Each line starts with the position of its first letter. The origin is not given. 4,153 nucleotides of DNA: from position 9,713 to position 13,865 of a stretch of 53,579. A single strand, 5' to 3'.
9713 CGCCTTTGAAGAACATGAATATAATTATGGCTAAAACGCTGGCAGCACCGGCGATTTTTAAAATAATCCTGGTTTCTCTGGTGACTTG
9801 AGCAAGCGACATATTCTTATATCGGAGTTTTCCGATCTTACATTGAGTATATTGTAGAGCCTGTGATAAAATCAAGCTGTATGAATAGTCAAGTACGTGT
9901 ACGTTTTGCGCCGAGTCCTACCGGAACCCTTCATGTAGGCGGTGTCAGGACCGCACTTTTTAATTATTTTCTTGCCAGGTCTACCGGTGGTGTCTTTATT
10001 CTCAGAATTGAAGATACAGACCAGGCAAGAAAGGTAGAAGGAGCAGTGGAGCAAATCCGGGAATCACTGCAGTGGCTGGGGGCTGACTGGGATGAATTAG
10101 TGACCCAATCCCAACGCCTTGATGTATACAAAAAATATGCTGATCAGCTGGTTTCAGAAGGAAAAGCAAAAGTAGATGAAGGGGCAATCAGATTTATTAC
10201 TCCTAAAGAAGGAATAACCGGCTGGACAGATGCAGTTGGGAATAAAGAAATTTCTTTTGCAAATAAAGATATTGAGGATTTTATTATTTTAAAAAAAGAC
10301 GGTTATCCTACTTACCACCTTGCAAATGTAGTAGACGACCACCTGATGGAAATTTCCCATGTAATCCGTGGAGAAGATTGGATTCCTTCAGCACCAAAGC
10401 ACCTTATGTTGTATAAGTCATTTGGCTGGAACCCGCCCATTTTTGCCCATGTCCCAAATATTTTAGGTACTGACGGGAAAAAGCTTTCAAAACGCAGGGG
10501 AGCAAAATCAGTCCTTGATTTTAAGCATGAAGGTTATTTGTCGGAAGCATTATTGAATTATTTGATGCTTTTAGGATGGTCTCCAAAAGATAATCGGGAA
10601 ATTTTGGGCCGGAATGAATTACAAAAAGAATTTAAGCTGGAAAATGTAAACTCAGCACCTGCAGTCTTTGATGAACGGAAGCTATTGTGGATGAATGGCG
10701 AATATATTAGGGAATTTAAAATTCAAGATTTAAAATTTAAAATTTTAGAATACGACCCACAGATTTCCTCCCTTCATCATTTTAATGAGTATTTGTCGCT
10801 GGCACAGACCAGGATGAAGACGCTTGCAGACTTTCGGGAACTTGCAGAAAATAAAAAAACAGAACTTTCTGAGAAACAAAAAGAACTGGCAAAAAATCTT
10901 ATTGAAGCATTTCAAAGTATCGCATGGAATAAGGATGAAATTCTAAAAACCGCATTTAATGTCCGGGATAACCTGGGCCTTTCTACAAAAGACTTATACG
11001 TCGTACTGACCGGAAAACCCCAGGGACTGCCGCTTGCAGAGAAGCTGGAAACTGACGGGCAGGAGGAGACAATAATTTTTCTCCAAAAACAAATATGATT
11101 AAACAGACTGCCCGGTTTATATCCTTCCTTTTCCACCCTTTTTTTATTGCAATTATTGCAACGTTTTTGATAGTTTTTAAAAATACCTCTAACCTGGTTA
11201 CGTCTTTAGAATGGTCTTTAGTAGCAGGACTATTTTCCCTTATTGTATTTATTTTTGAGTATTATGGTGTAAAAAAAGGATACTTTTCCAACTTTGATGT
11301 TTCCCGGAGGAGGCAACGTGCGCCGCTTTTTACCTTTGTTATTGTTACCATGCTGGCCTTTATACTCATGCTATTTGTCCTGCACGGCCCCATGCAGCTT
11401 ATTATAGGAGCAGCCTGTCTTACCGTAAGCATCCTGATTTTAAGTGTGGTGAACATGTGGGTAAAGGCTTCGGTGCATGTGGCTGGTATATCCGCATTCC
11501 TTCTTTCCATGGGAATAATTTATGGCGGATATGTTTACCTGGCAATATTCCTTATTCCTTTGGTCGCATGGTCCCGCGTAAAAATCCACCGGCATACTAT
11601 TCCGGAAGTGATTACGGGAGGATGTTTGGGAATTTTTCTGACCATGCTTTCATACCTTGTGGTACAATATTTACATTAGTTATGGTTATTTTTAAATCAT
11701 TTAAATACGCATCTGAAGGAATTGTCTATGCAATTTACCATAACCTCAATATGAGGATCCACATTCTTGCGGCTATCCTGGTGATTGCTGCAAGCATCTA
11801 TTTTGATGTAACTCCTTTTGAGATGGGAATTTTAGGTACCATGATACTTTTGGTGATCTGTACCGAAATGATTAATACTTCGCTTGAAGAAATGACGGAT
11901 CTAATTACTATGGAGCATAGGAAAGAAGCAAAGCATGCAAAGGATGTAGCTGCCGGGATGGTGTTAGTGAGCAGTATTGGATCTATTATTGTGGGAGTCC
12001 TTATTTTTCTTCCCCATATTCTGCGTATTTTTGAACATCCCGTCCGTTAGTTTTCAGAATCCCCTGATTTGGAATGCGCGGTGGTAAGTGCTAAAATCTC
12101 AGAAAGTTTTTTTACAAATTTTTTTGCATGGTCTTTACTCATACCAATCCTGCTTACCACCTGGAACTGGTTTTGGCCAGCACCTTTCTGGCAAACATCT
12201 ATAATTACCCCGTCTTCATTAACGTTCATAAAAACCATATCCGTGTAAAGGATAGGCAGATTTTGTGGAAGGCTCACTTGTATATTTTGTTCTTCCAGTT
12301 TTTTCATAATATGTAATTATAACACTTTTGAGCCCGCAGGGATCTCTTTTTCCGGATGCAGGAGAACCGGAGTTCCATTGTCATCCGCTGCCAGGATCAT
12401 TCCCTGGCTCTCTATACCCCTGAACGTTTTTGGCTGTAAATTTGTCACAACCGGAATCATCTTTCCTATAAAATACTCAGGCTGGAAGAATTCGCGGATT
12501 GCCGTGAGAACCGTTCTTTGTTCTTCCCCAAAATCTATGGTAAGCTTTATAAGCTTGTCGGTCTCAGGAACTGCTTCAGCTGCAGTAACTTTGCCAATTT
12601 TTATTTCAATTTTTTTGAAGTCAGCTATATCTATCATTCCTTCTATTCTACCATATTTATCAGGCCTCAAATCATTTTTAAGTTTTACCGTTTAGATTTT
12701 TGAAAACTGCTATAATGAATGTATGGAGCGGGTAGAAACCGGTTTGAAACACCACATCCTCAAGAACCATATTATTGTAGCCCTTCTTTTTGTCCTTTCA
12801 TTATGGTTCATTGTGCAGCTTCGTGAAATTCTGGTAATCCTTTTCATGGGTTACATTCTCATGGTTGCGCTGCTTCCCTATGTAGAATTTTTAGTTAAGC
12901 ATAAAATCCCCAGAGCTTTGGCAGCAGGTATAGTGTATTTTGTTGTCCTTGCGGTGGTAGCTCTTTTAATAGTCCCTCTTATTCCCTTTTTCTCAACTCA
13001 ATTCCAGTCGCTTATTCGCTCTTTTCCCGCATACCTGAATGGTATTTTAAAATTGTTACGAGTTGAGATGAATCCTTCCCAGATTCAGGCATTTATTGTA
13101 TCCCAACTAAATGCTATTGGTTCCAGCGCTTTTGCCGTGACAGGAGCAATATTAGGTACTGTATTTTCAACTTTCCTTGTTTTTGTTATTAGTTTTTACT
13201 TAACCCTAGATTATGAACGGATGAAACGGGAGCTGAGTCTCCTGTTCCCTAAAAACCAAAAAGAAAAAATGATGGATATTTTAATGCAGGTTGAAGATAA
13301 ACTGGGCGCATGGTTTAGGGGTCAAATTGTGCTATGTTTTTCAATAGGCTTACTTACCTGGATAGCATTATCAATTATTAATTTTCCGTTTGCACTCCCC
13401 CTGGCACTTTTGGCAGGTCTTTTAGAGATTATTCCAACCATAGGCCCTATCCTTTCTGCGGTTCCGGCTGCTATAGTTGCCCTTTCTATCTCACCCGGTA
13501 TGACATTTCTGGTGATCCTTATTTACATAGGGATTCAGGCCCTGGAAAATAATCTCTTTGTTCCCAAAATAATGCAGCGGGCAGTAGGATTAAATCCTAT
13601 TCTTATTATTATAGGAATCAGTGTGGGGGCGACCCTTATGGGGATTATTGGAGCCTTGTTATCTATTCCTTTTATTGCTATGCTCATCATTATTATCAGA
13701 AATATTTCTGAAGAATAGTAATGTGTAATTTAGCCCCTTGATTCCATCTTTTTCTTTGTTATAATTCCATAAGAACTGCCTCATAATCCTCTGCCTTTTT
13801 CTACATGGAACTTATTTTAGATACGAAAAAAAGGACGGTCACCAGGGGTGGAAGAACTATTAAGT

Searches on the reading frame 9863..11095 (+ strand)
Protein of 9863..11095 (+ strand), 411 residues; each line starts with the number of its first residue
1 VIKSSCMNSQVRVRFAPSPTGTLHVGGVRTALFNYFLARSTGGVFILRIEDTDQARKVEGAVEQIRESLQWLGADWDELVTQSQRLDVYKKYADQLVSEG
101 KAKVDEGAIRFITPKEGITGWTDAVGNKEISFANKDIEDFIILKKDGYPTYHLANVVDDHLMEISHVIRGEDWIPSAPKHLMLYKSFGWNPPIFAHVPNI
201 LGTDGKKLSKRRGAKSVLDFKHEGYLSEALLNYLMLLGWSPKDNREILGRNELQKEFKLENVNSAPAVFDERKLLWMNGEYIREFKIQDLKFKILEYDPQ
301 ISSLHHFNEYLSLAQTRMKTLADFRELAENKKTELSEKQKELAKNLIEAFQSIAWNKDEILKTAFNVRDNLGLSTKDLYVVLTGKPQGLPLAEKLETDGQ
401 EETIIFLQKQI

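Call 16: search_protein_families(library=pfam, proteins=[window:9863-11095:+], max_evalue=0.0001)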
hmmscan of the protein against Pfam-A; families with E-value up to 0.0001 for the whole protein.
window:9863-11095:+ (411 aa): 2 families
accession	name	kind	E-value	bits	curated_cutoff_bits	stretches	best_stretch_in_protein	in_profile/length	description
PF00749.27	tRNA-synt_1c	-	2e-86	290.2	23.4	2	108-276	145-314/314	tRNA synthetases class I (E and Q), catalytic domain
PF19269.4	Anticodon_2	-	5.5e-06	27.3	23.6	1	305-404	14-134/141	Anticodon binding domain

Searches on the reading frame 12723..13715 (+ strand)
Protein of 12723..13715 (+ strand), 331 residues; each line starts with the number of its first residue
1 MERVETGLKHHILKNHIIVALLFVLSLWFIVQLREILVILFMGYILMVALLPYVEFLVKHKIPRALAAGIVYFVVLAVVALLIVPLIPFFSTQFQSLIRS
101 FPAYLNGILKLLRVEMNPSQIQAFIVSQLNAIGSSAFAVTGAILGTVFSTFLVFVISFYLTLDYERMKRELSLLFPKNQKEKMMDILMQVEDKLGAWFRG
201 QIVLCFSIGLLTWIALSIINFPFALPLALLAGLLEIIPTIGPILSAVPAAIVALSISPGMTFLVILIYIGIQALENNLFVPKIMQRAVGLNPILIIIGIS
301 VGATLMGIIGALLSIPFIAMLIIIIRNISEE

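Call 16: search_protein_families(library=pfam, proteins=[window:12723-13715:+], max_evalue=0.0001)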
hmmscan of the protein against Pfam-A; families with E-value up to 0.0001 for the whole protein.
window:12723-13715:+ (331 aa): 1 family
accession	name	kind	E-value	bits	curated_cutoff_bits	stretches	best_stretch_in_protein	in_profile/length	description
PF01594.21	AI-2E_transport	-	8.7e-61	206.3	34.3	1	18-328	3-326/327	AI-2E family transporter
